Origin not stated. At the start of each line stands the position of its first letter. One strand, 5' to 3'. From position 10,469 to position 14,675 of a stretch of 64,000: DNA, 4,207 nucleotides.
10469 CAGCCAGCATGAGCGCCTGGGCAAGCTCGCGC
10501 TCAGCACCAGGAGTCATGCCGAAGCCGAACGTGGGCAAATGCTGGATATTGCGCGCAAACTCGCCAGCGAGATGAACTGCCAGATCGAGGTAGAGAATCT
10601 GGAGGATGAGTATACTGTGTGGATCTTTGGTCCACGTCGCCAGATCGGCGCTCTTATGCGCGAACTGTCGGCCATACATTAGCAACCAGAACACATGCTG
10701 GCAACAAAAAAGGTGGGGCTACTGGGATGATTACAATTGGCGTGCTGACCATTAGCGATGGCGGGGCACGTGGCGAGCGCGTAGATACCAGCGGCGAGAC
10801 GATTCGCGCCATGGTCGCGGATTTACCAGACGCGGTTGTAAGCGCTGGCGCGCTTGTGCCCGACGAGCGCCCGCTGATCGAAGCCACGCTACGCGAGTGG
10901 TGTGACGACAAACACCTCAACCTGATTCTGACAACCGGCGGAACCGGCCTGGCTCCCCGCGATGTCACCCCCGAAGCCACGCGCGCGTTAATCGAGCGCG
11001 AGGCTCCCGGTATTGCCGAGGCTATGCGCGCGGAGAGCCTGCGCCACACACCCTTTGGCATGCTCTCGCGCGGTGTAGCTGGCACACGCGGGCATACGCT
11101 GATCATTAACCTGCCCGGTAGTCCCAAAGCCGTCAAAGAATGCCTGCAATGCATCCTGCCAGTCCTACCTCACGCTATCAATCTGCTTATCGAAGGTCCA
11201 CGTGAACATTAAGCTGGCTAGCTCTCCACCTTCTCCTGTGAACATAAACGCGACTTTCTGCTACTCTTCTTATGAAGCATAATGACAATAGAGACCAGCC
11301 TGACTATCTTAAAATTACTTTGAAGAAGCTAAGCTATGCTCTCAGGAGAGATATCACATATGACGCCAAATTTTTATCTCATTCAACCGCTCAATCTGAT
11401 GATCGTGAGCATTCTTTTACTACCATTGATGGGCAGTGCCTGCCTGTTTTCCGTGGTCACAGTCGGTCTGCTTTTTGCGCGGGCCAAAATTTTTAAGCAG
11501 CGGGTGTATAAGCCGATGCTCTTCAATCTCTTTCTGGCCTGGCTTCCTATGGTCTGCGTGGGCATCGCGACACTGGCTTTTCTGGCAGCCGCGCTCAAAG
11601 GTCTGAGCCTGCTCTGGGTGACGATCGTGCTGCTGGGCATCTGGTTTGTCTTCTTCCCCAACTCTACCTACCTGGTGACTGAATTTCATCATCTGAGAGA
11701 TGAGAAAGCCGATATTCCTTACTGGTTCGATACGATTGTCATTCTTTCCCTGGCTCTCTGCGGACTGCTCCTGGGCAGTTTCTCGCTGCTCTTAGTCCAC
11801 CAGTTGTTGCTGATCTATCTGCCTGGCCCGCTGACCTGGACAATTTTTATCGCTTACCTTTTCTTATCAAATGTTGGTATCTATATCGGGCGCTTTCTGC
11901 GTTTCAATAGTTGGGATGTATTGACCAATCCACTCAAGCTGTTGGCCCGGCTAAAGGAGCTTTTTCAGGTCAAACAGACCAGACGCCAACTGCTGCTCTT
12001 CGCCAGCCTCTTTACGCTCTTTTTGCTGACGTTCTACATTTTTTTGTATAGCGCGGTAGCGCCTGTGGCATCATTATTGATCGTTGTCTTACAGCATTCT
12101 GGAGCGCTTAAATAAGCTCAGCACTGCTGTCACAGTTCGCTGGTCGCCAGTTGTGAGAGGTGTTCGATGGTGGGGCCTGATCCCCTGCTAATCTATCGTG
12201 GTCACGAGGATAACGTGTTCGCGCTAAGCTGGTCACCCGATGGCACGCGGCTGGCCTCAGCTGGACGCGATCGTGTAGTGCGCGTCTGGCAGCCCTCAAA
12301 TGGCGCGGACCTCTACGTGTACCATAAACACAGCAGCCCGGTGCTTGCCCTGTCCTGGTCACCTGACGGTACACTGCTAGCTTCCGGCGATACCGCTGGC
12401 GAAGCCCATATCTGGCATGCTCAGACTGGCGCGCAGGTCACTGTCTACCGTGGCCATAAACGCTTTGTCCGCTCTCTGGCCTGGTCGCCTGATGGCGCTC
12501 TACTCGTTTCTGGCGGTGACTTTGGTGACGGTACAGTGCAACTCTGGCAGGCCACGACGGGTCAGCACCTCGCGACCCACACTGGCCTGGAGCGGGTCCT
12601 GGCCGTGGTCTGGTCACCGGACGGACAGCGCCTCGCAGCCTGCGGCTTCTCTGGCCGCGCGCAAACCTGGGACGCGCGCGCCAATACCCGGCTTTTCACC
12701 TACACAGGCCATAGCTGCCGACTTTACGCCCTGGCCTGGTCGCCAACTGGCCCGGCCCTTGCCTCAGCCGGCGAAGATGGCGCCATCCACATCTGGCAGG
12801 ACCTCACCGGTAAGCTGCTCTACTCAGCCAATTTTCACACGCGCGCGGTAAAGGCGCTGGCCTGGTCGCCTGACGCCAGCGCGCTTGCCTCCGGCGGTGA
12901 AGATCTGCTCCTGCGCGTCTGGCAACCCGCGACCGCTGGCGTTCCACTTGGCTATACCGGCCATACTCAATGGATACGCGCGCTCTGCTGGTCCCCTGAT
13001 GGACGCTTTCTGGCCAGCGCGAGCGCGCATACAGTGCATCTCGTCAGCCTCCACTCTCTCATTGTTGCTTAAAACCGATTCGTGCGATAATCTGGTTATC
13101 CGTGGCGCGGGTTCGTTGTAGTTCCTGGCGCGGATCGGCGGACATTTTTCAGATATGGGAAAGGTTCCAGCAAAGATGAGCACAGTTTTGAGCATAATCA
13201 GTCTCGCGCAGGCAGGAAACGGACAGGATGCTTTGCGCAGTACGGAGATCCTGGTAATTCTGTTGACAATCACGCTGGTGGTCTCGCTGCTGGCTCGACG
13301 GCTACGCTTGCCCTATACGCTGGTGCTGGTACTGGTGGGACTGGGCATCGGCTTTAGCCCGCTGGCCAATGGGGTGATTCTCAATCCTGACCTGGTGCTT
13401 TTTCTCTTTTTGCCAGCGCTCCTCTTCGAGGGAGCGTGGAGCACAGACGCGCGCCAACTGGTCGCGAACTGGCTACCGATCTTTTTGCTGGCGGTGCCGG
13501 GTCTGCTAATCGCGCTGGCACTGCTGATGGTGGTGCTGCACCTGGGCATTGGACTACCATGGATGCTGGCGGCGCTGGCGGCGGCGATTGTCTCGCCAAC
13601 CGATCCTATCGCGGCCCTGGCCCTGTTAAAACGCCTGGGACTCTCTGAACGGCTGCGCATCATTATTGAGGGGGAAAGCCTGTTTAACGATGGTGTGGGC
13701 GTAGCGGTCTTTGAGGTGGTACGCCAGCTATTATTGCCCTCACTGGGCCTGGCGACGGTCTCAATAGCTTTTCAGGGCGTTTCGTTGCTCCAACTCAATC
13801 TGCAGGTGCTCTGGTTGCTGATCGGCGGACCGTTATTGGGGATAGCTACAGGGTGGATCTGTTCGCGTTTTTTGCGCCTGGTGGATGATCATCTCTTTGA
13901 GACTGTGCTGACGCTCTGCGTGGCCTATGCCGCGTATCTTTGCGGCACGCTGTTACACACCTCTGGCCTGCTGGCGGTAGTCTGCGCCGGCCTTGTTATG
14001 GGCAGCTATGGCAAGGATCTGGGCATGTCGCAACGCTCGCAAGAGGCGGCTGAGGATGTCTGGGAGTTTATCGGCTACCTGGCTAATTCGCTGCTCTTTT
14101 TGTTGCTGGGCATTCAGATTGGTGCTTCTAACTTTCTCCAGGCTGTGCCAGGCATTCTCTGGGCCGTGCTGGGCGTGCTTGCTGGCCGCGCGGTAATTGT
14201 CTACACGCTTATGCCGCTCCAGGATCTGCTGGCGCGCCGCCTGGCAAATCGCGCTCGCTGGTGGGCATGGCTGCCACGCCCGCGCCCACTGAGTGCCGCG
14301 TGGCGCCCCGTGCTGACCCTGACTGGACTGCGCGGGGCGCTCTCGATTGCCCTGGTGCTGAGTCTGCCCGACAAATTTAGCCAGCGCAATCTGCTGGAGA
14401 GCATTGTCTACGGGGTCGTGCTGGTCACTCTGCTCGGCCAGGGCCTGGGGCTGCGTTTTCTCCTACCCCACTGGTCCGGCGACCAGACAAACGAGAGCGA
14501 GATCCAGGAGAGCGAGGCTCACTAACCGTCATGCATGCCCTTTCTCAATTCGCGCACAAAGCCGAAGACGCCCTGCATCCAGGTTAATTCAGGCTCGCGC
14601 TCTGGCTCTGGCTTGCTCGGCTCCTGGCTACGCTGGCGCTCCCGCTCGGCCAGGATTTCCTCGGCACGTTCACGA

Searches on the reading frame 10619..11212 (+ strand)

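Call 49: search_protein_families(library=pfam, proteins=[window:10619-11212:+], max_evalue=0.001)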
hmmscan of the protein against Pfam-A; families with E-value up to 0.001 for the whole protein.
window:10619-11212:+ (197 aa): 1 family
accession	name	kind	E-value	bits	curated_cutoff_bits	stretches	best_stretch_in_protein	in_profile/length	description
PF00994.29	MoCF_biosynth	-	3.8e-30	104.9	26.6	1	41-185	1-144/144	Probable molybdopterin binding domain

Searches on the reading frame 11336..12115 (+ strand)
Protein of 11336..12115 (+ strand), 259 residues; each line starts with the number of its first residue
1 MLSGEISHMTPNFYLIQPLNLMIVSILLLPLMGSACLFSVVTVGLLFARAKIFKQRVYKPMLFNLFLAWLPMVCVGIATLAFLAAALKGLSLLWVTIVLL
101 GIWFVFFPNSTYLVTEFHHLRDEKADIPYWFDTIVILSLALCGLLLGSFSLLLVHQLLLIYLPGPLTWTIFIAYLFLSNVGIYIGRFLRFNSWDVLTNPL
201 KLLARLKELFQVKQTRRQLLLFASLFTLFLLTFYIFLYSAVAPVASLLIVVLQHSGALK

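Call 10: search_protein_families(library=pfam, proteins=[window:11336-12115:+], max_evalue=0.001)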
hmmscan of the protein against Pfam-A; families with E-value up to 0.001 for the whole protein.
window:11336-12115:+ (259 aa): 1 family
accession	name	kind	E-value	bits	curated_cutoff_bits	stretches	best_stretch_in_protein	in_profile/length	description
PF07099.16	DUF1361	-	1.3e-34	120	25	1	63-232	1-168/169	Protein of unknown function (DUF1361)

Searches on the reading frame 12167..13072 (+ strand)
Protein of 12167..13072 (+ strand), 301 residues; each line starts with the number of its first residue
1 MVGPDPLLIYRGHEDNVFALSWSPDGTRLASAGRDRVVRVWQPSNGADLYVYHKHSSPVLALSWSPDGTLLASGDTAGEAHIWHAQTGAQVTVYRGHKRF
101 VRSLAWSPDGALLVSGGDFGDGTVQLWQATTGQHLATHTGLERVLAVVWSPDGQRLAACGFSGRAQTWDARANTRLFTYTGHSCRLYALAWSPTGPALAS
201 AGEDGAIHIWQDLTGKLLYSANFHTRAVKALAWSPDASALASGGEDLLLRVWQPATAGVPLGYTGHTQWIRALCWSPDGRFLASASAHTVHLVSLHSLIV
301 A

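Call 10: search_protein_families(library=pfam, proteins=[window:12167-13072:+], max_evalue=0.001)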
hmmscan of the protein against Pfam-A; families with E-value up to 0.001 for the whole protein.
window:12167-13072:+ (301 aa): 43 families (the best 25 are shown)
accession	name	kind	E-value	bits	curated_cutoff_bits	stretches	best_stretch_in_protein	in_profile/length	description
PF00400.38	WD40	-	1.4e-63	209.1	27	6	6-41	3-38/39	WD domain, G-beta repeat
PF25174.1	Beta-prop_THOC3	-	5.2e-58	196.6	305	2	55-292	1-239/272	THOC3 beta-propeller domain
PF24807.1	WD40_CDC20-Fz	-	1.5e-52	179.2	200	3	144-285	54-196/292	CDC20/Fizzy WD40 domain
PF25173.1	Beta-prop_WDR3_1st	-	1.5e-47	162.1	154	3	123-287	10-175/184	WDR3 first beta-propeller domain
PF24814.1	WD40_Prp19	-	2e-38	132.5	320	2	11-171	46-207/281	Prp19 WD40 domain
PF24817.1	WD40_WDHD1_1st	-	2.6e-37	129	109.9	3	67-241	97-281/291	WDHD1 first WD40 domain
PF23414.1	Beta-prop_EML_2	-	5.9e-33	114.8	90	3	186-288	1-102/266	Echinoderm microtubule-associated protein second beta-propeller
PF12894.13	ANAPC4_WD40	-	6.8e-32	110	22.9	2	177-234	30-89/91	Anaphase-promoting complex subunit 4 WD40 domain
PF25175.1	Beta-prop_WDR5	-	1.3e-30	107.1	250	2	12-210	50-251/296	WDR5 beta-propeller domain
PF24105.1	Beta-prop_CAF1B_HIR1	-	6.3e-29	101.5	80.5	3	54-115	128-189/383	CAF1B/HIR1 beta-propeller domain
PF25460.1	Beta-prop_Aladin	-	1e-27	97.6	171.1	3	173-293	101-220/340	Aladin seven-bladed propeller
PF25391.1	WD40_Gbeta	-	1.5e-26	93.7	150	2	204-288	163-247/340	G protein beta WD-40 repeat protein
PF24805.1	EIF3I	-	2.4e-26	93.1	200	3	9-113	5-108/324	EIF3I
PF25047.1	Beta-prop_TEP1_2nd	-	5.7e-25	88.4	89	3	50-171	84-205/255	TEP-1 second beta-propeller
PF23393.2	Beta-prop_WDR90_POC16_2nd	-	2.6e-24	86.4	60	3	26-120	6-100/291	WDR90/POC16, second beta-propeller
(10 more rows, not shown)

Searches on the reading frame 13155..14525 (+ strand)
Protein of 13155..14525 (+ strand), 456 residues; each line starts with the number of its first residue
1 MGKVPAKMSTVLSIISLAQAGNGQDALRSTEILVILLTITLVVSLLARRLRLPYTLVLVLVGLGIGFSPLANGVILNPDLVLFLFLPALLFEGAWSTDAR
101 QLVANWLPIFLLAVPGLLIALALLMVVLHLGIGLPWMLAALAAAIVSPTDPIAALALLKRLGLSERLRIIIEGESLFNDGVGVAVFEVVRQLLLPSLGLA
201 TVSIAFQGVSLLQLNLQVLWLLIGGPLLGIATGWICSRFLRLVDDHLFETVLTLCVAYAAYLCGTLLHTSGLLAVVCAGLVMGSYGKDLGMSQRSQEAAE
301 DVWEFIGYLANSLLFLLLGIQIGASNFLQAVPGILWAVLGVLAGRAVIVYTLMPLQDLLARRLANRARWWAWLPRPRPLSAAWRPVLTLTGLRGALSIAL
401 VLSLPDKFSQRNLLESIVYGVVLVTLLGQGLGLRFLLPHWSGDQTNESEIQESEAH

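Call 10: search_protein_families(library=pfam, proteins=[window:13155-14525:+], max_evalue=0.001)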
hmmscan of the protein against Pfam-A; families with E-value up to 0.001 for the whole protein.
window:13155-14525:+ (456 aa): 1 family
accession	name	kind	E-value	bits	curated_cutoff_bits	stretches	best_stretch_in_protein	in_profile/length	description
PF00999.27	Na_H_Exchanger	-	1.5e-62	212.1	26.2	1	38-437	2-373/375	Sodium/hydrogen exchanger, transmembrane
